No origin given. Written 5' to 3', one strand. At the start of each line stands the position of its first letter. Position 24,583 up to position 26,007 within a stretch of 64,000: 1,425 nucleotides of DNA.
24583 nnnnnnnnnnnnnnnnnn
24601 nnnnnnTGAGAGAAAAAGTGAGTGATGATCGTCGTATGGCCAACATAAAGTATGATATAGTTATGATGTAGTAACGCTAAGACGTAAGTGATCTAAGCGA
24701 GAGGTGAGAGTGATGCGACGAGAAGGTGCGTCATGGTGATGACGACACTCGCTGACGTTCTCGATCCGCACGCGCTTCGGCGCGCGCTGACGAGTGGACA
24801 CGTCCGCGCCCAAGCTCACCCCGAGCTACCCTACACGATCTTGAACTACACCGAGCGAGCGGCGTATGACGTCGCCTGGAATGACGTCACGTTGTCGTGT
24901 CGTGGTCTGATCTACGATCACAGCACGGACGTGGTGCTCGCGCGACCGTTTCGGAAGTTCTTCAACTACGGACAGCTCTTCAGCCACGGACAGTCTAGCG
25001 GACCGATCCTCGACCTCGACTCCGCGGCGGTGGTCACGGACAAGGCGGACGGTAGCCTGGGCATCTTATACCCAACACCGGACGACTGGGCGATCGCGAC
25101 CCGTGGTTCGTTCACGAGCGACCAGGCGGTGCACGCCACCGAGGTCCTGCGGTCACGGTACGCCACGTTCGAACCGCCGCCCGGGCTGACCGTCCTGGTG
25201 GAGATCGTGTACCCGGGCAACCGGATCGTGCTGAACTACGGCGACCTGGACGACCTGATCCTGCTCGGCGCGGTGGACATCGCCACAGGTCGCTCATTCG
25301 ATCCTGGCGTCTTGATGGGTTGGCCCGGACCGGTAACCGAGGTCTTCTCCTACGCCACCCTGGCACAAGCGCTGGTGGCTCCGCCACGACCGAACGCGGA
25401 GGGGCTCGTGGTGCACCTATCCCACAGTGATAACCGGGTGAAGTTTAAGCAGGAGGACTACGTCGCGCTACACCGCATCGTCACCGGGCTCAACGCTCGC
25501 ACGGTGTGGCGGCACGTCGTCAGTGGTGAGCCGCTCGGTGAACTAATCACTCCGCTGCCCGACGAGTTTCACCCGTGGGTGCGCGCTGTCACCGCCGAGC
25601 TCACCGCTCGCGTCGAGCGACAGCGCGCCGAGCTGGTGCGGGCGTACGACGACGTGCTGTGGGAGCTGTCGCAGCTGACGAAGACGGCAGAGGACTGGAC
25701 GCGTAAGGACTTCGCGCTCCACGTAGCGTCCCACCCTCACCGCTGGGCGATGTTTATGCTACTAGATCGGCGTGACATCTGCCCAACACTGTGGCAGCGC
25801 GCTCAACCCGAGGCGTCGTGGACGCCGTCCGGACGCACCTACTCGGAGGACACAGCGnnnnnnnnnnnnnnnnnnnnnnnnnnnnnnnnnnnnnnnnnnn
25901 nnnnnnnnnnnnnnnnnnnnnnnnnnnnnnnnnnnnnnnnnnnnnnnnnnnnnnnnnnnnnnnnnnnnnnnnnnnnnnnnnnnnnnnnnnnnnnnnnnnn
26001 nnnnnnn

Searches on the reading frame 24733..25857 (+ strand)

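Call 55: search_protein_families(library=phrogs, proteins=[window:24733-25857:+], max_evalue=0.00001)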
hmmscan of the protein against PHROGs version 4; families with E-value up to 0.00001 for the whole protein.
window:24733-25857:+ (375 aa): 2 families
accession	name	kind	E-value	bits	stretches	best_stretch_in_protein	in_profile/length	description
phrog_562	-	tail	1.1e-62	213.2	1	19-349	19-352/377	RNA ligase and tail fiber protein attachment catalyst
phrog_8238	-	DNA, RNA and nucleotide metabolism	1.7e-09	37.4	1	37-129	439-531/737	RNA ligase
